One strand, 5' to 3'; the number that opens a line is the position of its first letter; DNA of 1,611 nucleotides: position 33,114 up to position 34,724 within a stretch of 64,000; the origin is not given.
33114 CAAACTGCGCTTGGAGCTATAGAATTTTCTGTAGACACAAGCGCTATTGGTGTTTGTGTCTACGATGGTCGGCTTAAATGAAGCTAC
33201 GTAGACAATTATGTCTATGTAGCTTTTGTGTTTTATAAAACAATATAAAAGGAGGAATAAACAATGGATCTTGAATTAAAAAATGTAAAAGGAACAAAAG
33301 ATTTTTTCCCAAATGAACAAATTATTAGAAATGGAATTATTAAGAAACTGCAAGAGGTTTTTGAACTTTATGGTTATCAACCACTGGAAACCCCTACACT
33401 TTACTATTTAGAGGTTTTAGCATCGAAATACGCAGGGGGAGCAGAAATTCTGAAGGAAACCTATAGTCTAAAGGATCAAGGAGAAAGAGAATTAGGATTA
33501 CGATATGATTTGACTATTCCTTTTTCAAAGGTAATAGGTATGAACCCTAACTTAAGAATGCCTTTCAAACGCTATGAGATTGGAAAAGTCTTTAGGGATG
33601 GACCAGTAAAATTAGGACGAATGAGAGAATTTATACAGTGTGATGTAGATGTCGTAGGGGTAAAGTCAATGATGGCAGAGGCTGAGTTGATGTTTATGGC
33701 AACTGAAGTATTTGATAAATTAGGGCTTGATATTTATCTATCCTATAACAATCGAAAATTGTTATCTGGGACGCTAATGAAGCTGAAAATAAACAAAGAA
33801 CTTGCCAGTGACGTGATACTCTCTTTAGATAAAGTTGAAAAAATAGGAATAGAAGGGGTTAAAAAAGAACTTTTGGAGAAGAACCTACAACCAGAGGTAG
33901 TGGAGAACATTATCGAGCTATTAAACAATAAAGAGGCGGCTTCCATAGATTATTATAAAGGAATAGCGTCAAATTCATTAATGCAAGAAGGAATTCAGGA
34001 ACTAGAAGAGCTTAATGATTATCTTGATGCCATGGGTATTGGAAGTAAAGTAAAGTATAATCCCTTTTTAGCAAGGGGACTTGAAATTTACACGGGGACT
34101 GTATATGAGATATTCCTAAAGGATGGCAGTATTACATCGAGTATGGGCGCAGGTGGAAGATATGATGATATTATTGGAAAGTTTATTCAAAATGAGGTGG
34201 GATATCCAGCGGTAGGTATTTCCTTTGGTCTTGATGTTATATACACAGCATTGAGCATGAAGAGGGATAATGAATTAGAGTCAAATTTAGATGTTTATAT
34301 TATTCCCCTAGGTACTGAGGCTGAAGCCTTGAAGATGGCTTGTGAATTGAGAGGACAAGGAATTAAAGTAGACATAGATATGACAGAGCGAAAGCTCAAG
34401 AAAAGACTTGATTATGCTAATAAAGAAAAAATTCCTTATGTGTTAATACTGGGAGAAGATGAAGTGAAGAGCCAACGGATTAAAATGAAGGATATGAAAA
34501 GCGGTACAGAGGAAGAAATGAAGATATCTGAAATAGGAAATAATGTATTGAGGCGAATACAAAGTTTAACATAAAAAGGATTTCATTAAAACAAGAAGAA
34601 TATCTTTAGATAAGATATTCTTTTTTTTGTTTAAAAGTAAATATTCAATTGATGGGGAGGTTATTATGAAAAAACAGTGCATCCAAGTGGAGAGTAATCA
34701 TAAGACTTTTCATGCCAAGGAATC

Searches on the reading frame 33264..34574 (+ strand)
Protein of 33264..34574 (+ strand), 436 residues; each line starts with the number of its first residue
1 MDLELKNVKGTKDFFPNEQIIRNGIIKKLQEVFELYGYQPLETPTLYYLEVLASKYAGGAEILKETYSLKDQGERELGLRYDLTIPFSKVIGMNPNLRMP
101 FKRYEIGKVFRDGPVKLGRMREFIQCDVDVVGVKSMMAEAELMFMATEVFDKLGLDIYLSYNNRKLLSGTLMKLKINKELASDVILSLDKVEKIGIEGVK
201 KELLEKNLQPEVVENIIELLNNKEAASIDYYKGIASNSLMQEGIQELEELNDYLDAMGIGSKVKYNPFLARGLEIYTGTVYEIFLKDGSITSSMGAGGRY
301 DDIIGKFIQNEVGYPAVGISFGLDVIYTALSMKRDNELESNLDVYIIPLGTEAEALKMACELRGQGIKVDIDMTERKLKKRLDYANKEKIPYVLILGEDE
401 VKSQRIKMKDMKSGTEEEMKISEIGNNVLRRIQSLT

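Call 5: search_protein_families(library=pfam, proteins=[window:33264-34574:+])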
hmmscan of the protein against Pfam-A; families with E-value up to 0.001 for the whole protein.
window:33264-34574:+ (436 aa): 4 families
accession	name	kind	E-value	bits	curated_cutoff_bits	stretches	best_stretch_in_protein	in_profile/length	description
PF13393.11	tRNA-synt_His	-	1.5e-41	143.1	25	1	10-325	1-307/308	Histidyl-tRNA synthetase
PF03129.25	HGTP_anticodon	-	1.1e-17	64.4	21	1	343-428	1-91/94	Anticodon binding domain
PF01409.25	tRNA-synt_2d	-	9.8e-07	28.9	19.8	1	23-156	20-157/246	tRNA synthetases class II core domain (F)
PF00587.30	tRNA-synt_2b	-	0.00012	22.7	29.3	1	67-158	1-99/179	tRNA synthetase class II core domain (G, H, P, S and T)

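Call 14: find_related_loci(query=window:33264-34571:+, collection=genome_contigs, flank=2500)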
Query window:33264-34571:+ (436 aa) in genome_contigs; peptide patterns used: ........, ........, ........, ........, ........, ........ (x = any residue, [..] = any of these).
78 stretches matched a pattern; 11 encode a relative of the query (tblastn E <= 1e-3); 11 distinct loci.
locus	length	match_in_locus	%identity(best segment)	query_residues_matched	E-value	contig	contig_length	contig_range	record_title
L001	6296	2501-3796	71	1-432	0e+0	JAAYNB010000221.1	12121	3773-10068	MAG: Clostridiales bacterium isolate AS21ysBPME_102 205228_AS21, whole genome shotgun sequence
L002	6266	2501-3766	59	3-424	4e-167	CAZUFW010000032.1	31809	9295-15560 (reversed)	MAG TPA_asm: uncultured Clostridia bacterium isolate binchicken_co152_45 genome assembly, contig: NODE_1643_length_31809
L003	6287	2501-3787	57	1-429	1e-164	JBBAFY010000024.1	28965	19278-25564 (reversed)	MAG: Tissierellales bacterium isolate SO_2017_LW2_59 scaffold_3588_c1_LW138R_2017, whole genome shotgun sequence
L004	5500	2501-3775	58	1-424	3e-163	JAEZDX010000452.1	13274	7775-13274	MAG: Bacillota bacterium isolate OH_CBrB_310 k127_3029733, whole genome shotgun sequence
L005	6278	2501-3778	59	3-428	2e-159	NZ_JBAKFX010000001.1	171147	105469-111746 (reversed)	Dethiothermospora halolimnae strain SD1 NODE_1_length_171147_cov_229.260718, whole genome shotgun sequence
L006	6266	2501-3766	57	1-422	1e-153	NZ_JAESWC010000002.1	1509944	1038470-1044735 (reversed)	Clostridium rhizosphaerae strain YIM B02515 GCM70020049_2, whole genome shotgun sequence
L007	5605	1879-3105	50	3-416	2e-131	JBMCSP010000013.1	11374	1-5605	MAG: Nanoarchaeota archaeon isolate D1M13_35 NODE_1798_length_11374_cov_3.814295, whole genome shotgun sequence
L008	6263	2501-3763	49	2-424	8e-124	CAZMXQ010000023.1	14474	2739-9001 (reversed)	MAG TPA_asm: uncultured Methanosarcinales archaeon isolate binchicken_co32_17 genome assembly, contig: NODE_6844_length_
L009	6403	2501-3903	57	1-424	4e-119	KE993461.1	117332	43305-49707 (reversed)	Clostridiales bacterium oral taxon 876 str. F0540 genomic scaffold Scaffold144, whole genome shotgun sequence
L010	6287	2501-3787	36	1-423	1e-74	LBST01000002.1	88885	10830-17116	MAG: Candidatus Roizmanbacteria bacterium GW2011_GWC1_37_12 US38_C0002, whole genome shotgun sequence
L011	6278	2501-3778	35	3-422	2e-72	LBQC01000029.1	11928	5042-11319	MAG: Candidatus Roizmanbacteria bacterium GW2011_GWA2_35_19 UR68_C0029, whole genome shotgun sequence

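Call 20: find_homologous_proteins(query=window:33264-34571:+, max_evalue=1e-60)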
Query window:33264-34571:+ (436 aa): 7791 proteins with E <= 1e-60 among 8000 candidates; the best 120 are listed.
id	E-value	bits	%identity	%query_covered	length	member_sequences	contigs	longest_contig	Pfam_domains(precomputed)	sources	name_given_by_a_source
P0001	1.7e-277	938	100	100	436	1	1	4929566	PF13393.12,PF03129.26,PF01409.26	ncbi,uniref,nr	ncbi:histidyl-tRNA synthetase [Alkaliphilus metalliredigens QYMF]|uniref:Histidine--tRNA ligase n=1 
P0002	1.7e-203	695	73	98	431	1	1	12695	PF13393.12,PF03129.26,PF01409.26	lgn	-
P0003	5.1e-202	690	73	97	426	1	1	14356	PF13393.12,PF03129.26,PF01409.26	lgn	-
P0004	7.4e-200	683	71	99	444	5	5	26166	PF13393.12,PF03129.26,PF01409.26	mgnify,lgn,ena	mgnify:FL=1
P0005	1.2e-199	682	72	98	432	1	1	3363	PF13393.12,PF03129.26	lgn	-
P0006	3.9e-198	677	72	97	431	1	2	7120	PF13393.12,PF03129.26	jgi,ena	-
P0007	6.6e-198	676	72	98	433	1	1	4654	PF13393.12,PF03129.26,PF01409.26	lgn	-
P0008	1.4e-192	659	71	97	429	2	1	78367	PF13393.12,PF03129.26,PF00587.31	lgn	-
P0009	2.3e-178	612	65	97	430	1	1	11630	PF13393.12,PF03129.26,PF00587.31,PF00152.26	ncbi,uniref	ncbi:histidine--tRNA ligase [Lutispora sp.]|uniref:histidine--tRNA ligase n=1 Tax=Lutispora sp. TaxI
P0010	5.9e-178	611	65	97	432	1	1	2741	PF13393.12,PF03129.26,PF00587.31,PF00152.26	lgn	-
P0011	1.1e-177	610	65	97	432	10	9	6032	PF13393.12,PF03129.26,PF00587.31,PF00152.26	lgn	-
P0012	2.3e-175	602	64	97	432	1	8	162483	PF13393.12,PF03129.26,PF00587.31,PF00152.26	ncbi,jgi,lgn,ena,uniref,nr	ncbi:histidine--tRNA ligase [Lutispora thermophila]|uniref:Histidine--tRNA ligase n=1 Tax=Lutispora 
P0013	1.4e-174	599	65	97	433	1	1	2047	PF13393.12,PF03129.26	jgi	jgi:histidyl-tRNA synthetase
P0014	1.2e-173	596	63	97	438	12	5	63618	PF13393.12,PF03129.26,PF00152.26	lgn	-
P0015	2.8e-171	589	64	97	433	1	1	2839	PF13393.12,PF03129.26,PF01409.26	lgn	-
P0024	1.0e-163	564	61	99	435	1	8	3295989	PF13393.12,PF03129.26,PF00587.31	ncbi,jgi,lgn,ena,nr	ncbi:MAG TPA: histidine--tRNA ligase [Firmicutes bacterium]|jgi:histidyl-tRNA synthetase|nr:histidin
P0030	7.2e-163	561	60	98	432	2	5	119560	PF13393.12,PF03129.26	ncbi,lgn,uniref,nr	ncbi:histidine--tRNA ligase [Fictibacillus gelatini]|uniref:histidine--tRNA ligase n=1 Tax=Fictibaci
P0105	4.9e-158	545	58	97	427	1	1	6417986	PF13393.12,PF03129.26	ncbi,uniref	ncbi:histidine--tRNA ligase [Wukongibacter sp. M2B1]|uniref:histidine--tRNA ligase n=1 Tax=Wukongiba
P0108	6.9e-158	544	58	97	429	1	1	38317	PF13393.12,PF03129.26,PF01409.26,PF00152.26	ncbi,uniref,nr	ncbi:histidine--tRNA ligase 1 [Clostridium polyendosporum]|uniref:Histidine--tRNA ligase n=1 Tax=Clo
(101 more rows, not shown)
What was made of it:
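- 33264..34574 (+): hisS, 436 aa, a PRK12420-type histidine--tRNA ligase and the regulated gene. It is 100% identical to the A. metalliredigens QYMF protein (call 20).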

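Call 21: find_encoding_contigs(protein=P0002, flank=1200, max_places=4)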
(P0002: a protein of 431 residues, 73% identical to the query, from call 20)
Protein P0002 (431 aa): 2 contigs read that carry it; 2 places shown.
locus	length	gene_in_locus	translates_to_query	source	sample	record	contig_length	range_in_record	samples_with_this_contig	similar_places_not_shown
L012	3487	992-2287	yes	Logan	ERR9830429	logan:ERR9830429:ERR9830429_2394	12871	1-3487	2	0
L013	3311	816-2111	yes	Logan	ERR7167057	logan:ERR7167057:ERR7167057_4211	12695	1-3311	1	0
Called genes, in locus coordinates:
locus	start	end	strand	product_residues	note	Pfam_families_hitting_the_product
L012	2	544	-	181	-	?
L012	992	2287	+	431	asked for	PF01409:tRNA-synt_2d (faint), PF13393:tRNA-synt_His, PF03129:HGTP_anticodon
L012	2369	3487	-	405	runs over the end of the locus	PF22694:CtpB_N-like, PF00595:PDZ (weak), PF13180:PDZ_2, PF17820:PDZ_6, PF03572:Peptidase_S41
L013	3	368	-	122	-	?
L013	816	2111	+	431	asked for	PF01409:tRNA-synt_2d (faint), PF13393:tRNA-synt_His, PF03129:HGTP_anticodon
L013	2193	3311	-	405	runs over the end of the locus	PF22694:CtpB_N-like, PF00595:PDZ (weak), PF13180:PDZ_2, PF17820:PDZ_6, PF03572:Peptidase_S41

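Call 22: find_encoding_contigs(protein=P0008, flank=1200, max_places=4)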
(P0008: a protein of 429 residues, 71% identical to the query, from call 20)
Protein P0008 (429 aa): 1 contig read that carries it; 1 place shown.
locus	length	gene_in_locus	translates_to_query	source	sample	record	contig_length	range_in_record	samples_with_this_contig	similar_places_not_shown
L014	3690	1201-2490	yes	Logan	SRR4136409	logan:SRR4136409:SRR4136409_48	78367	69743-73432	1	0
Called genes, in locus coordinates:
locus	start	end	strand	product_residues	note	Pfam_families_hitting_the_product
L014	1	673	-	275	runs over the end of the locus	PF02645:DegV, PF13684:FakA-like_C (weak)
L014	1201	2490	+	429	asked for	PF13393:tRNA-synt_His, PF00587:tRNA-synt_2b (weak), PF03129:HGTP_anticodon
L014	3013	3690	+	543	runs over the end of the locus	PF00989:PAS, PF08448:PAS_4, PF13426:PAS_9 (weak), PF00512:HisKA, PF02518:HATPase_c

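Call 23: find_encoding_contigs(protein=P0012, flank=1200, max_places=4)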
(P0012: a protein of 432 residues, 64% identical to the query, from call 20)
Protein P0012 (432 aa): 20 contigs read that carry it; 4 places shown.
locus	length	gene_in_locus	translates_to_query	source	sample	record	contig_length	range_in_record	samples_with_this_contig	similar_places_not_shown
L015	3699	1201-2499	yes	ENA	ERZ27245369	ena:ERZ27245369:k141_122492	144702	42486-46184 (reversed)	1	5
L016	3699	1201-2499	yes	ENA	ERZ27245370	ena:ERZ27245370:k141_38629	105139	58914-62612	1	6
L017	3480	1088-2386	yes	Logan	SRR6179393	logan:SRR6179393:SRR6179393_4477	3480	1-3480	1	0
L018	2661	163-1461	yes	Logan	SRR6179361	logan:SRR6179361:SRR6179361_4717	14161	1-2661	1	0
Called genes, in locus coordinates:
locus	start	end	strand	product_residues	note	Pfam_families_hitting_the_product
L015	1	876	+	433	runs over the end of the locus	PF13641:Glyco_tranf_2_3, PF00535:Glycos_transf_2, PF03142:Chitin_synth_2, PF13632:Glyco_trans_2_3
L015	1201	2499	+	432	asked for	PF00152:tRNA-synt_2 (faint), PF13393:tRNA-synt_His, PF00587:tRNA-synt_2b (weak), PF03129:HGTP_anticodon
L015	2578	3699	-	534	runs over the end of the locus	PF00015:MCPsignal, PF22673:MCP-like_PDC_1 (weak)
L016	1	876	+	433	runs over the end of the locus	PF13641:Glyco_tranf_2_3, PF00535:Glycos_transf_2, PF03142:Chitin_synth_2, PF13632:Glyco_trans_2_3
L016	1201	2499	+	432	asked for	PF00152:tRNA-synt_2 (faint), PF13393:tRNA-synt_His, PF00587:tRNA-synt_2b (weak), PF03129:HGTP_anticodon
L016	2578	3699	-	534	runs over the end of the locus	PF00015:MCPsignal, PF22673:MCP-like_PDC_1 (weak)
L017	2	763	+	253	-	?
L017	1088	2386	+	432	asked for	PF00152:tRNA-synt_2 (faint), PF13393:tRNA-synt_His, PF00587:tRNA-synt_2b (weak), PF03129:HGTP_anticodon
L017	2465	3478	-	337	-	?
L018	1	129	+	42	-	?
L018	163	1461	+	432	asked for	PF00152:tRNA-synt_2 (faint), PF13393:tRNA-synt_His, PF00587:tRNA-synt_2b (weak), PF03129:HGTP_anticodon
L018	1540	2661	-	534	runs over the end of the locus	PF00015:MCPsignal, PF22673:MCP-like_PDC_1 (weak)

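Call 24: find_encoding_contigs(protein=P0030, flank=1200, max_places=4)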
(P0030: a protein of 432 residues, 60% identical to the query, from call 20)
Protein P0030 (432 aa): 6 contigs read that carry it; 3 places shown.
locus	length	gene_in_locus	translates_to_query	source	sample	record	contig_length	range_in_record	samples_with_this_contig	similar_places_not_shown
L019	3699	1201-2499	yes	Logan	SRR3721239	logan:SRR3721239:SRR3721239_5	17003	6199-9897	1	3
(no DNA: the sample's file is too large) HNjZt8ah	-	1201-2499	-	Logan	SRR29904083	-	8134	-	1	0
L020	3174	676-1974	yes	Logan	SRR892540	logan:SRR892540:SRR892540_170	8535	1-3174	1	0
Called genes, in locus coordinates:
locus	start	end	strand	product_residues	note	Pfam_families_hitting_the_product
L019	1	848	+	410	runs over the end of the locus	PF00583:Acetyltransf_1 (faint), PF13527:Acetyltransf_9, PF17668:Acetyltransf_17, PF13530:SCP2_2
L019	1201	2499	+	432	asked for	PF13393:tRNA-synt_His, PF03129:HGTP_anticodon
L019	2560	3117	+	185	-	PF02632:BioY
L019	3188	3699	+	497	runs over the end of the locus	PF00501:AMP-binding, PF13193:AMP-binding_C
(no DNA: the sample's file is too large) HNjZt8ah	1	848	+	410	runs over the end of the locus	PF00583:Acetyltransf_1 (faint), PF13527:Acetyltransf_9, PF17668:Acetyltransf_17, PF13530:SCP2_2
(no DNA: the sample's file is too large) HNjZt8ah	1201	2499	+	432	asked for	PF13393:tRNA-synt_His, PF03129:HGTP_anticodon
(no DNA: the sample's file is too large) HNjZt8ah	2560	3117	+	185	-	PF02632:BioY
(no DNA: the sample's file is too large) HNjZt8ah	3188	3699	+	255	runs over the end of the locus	?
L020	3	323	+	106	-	?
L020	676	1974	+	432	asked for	PF13393:tRNA-synt_His, PF03129:HGTP_anticodon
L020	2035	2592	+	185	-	PF02632:BioY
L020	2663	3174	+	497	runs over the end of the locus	PF00501:AMP-binding, PF13193:AMP-binding_C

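Call 26: find_encoding_contigs(protein=P0004, flank=1200, max_places=3)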
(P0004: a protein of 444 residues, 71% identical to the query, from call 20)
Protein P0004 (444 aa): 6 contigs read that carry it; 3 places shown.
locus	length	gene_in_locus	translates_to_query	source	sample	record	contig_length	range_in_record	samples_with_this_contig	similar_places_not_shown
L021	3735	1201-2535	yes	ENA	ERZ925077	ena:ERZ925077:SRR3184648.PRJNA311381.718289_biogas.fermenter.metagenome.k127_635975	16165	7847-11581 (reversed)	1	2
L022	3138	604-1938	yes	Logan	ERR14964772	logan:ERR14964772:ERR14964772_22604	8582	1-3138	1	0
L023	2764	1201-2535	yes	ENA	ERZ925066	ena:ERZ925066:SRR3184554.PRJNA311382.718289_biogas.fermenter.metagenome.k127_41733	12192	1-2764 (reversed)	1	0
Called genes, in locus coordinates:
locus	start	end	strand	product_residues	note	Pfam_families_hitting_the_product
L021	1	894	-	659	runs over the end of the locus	PF00270:DEAD (faint), PF04851:ResIII, PF17757:UvrB_inter, PF27431:UvrB_3rd, PF00271:Helicase_C, PF12344:UvrB, PF02151:UVR (weak)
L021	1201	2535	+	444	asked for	PF01409:tRNA-synt_2d (faint), PF13393:tRNA-synt_His, PF03129:HGTP_anticodon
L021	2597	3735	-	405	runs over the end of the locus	PF22694:CtpB_N-like, PF13180:PDZ_2, PF17820:PDZ_6, PF03572:Peptidase_S41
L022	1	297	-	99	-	?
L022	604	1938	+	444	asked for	PF01409:tRNA-synt_2d (faint), PF13393:tRNA-synt_His, PF03129:HGTP_anticodon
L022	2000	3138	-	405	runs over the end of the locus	PF22694:CtpB_N-like, PF13180:PDZ_2, PF17820:PDZ_6, PF03572:Peptidase_S41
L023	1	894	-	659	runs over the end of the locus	PF00270:DEAD (faint), PF04851:ResIII, PF17757:UvrB_inter, PF27431:UvrB_3rd, PF00271:Helicase_C, PF12344:UvrB, PF02151:UVR (weak)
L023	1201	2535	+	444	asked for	PF01409:tRNA-synt_2d (faint), PF13393:tRNA-synt_His, PF03129:HGTP_anticodon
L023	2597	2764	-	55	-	?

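Call 27: find_encoding_contigs(protein=P0014, flank=1200, max_places=3)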
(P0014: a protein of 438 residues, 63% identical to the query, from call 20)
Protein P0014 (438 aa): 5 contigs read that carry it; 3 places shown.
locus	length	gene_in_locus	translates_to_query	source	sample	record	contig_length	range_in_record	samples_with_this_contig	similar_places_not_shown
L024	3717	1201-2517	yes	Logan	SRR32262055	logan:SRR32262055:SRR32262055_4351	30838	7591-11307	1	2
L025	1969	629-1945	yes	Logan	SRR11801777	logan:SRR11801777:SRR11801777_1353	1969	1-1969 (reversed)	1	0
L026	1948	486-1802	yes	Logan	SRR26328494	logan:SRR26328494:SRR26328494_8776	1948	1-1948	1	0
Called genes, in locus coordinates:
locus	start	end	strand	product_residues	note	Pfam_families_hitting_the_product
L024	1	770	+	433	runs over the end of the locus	PF13641:Glyco_tranf_2_3, PF00535:Glycos_transf_2, PF13506:Glyco_transf_21 (weak), PF03142:Chitin_synth_2 (weak), PF13632:Glyco_trans_2_3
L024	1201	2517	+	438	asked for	PF00152:tRNA-synt_2 (faint), PF13393:tRNA-synt_His, PF03129:HGTP_anticodon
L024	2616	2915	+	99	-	-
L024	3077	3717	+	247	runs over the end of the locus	PF04402:SIMPL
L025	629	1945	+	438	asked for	PF00152:tRNA-synt_2 (faint), PF13393:tRNA-synt_His, PF03129:HGTP_anticodon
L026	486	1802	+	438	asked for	PF00152:tRNA-synt_2 (faint), PF13393:tRNA-synt_His, PF03129:HGTP_anticodon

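Call 28: find_encoding_contigs(protein=P0024, flank=1200, max_places=3)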
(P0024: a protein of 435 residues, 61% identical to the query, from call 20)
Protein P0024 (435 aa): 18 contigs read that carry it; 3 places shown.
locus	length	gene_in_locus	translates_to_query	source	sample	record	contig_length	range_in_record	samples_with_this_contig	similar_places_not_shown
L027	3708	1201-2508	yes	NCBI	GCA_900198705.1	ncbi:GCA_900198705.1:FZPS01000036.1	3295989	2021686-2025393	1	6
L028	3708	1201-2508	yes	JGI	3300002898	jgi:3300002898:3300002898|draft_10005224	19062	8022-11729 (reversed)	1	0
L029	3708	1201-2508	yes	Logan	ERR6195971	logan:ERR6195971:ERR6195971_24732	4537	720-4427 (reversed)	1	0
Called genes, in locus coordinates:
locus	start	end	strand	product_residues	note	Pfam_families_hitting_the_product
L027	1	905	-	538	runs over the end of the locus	PF03323:GerA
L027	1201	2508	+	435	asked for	PF13393:tRNA-synt_His, PF00587:tRNA-synt_2b (weak), PF03129:HGTP_anticodon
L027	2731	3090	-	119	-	-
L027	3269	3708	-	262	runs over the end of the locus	PF01555:N6_N4_Mtase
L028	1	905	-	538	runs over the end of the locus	PF03323:GerA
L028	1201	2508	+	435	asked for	PF13393:tRNA-synt_His, PF00587:tRNA-synt_2b (weak), PF03129:HGTP_anticodon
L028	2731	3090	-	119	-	-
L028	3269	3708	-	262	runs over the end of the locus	PF01555:N6_N4_Mtase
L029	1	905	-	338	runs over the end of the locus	?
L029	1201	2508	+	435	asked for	PF13393:tRNA-synt_His, PF00587:tRNA-synt_2b (weak), PF03129:HGTP_anticodon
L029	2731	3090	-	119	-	-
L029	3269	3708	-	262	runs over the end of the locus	PF01555:N6_N4_Mtase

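Call 29: find_encoding_contigs(protein=P0105, flank=1200, max_places=3)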
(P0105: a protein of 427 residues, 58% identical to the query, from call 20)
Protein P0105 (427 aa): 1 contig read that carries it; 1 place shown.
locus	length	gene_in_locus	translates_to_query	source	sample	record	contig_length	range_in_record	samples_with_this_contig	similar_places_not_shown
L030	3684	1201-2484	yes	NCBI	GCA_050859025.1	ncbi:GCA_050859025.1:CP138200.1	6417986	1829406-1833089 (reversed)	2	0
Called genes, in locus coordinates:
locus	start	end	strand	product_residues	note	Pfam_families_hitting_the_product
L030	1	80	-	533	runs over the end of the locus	PF20250:FapA_N, PF03961:FapA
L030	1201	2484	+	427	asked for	PF13393:tRNA-synt_His, PF03129:HGTP_anticodon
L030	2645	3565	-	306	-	-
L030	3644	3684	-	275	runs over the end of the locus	PF12838:Fer4_7 (faint), PF13187:Fer4_9 (faint), PF13237:Fer4_10 (faint), PF12801:Fer4_5, PF00037:Fer4 (weak)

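Call 30: find_encoding_contigs(protein=P0108, flank=1200, max_places=3)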
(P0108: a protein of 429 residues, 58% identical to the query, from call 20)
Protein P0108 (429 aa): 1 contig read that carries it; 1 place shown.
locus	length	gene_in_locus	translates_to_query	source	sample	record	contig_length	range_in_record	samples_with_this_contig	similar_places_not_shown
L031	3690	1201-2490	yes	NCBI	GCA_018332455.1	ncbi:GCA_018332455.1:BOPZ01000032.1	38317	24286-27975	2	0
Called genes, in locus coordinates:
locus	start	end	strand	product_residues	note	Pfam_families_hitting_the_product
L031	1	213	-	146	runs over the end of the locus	PF00583:Acetyltransf_1, PF13673:Acetyltransf_10, PF13508:Acetyltransf_7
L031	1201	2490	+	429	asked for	PF00152:tRNA-synt_2 (faint), PF01409:tRNA-synt_2d, PF13393:tRNA-synt_His, PF03129:HGTP_anticodon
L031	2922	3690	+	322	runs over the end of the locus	PF01145:Band_7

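Call 53: search_solved_structures(query=window:33264-34571:+, max_evalue=1e-20)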
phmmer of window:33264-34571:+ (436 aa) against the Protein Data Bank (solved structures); distinct sequences matched with E-value up to 1e-20: 16.
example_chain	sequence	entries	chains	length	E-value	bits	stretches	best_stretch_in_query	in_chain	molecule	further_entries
6nhi_A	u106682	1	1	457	2.1e-67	231.5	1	76-423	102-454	Histidine--tRNA ligase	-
4g84_A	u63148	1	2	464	6.8e-59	203.5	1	4-431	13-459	Histidine--tRNA ligase, cytoplasmic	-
4phc_A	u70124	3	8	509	1.1e-58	202.8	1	5-431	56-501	Histidine--tRNA ligase, cytoplasmic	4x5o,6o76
4g85_A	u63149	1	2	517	1.2e-58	202.7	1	5-431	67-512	Histidine-tRNA ligase, cytoplasmic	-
5w6m_A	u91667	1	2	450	5.3e-58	200.6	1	5-431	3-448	Histidine--tRNA ligase, cytoplasmic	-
3net_A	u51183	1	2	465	4.1e-56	194.4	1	8-432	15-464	Histidyl-tRNA synthetase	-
1wu7_A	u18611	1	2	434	1e-45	160.1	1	3-427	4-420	Histidyl-tRNA synthetase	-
3hrk_A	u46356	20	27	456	6.8e-41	144.2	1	4-420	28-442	Histidyl-tRNA synthetase | Histidyl-tRNA synthetase, putative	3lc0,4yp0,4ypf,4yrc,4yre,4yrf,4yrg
3hri_A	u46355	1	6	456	7.9e-40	140.7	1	4-422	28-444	Histidyl-tRNA synthetase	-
1qe0_A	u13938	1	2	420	2.3e-35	126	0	239-422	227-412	Histidine--tRNA ligase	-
1adj_A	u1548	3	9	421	4.7e-28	101.9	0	202-427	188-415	HISTIDYL-TRNA SYNTHETASE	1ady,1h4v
4rdx_A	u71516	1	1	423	1.4e-27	100.4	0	239-427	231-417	Histidine--tRNA ligase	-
5e3i_A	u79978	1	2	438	2.7e-25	92.9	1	7-424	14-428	Histidine--tRNA ligase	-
1kmm_A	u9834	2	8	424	7.1e-22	81.6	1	5-418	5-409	HISTIDYL-TRNA SYNTHETASE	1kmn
2el9_A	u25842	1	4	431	7.2e-22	81.6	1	5-418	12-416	Histidyl-tRNA synthetase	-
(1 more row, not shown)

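Call 54: search_protein_families(library=ncbifam, proteins=[window:33264-34571:+])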
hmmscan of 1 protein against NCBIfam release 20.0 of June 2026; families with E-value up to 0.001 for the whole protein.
window:33264-34571:+ (436 aa): 25 families
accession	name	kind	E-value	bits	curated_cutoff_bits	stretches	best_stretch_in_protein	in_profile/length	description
NF009085.0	PRK12420.1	equivalog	4.5e-209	695.1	540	1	3-427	2-425/426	histidine--tRNA ligase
TIGR00442.1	hisS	equivalog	1.4e-108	363.5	286.75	1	7-420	2-405/406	histidine--tRNA ligase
TIGR00443.1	hisZ_biosyn_reg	equivalog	1.7e-47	162.1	271.65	1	12-330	1-312/314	ATP phosphoribosyltransferase regulatory subunit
NF008942.0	PRK12292.2-5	equivalog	3.1e-44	151.3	643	1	8-424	12-423/434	ATP phosphoribosyltransferase regulatory subunit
NF008940.0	PRK12292.2-3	equivalog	6.4e-38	130.5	450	1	9-400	7-395/404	ATP phosphoribosyltransferase regulatory subunit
NF008941.0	PRK12292.2-4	equivalog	1.6e-36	126.1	447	1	9-375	11-366/393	ATP phosphoribosyltransferase regulatory subunit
NF008936.0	PRK12292.1-3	equivalog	6.6e-29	100.9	492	1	7-402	7-397/406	ATP phosphoribosyltransferase regulatory subunit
NF008938.0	PRK12292.1-6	equivalog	1.4e-27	96.7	833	1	7-394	8-388/420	ATP phosphoribosyltransferase regulatory subunit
NF008945.0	PRK12292.3-3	equivalog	4.6e-24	85.2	409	1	9-398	4-360/368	ATP phosphoribosyltransferase regulatory subunit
NF008953.0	PRK12295.1-6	equivalog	2.4e-22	79.4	384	2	27-168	17-155/384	ATP phosphoribosyltransferase regulatory subunit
NF008939.0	PRK12292.2-1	equivalog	9e-21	74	335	1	5-367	3-360/391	ATP phosphoribosyltransferase regulatory subunit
NF009086.0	PRK12421.1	equivalog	8.1e-19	67.8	318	1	13-380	15-369/389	ATP phosphoribosyltransferase regulatory subunit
TIGR00418.1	thrS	equivalog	1.3e-18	67.2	383.65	2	344-429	475-562/565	threonine--tRNA ligase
NF008935.0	PRK12292.1-1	equivalog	4.2e-16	58.9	350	1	14-369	13-350/382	ATP phosphoribosyltransferase regulatory subunit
NF008950.0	PRK12295.1-3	equivalog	5.6e-15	55.6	492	2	233-328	284-376/387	ATP phosphoribosyltransferase regulatory subunit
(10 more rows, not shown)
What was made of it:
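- Checked: It is a complete HisRS (Pfam tRNA-synt_His plus HGTP_anticodon; NCBIfam NF009085, 695 bits) (calls 5, 54).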
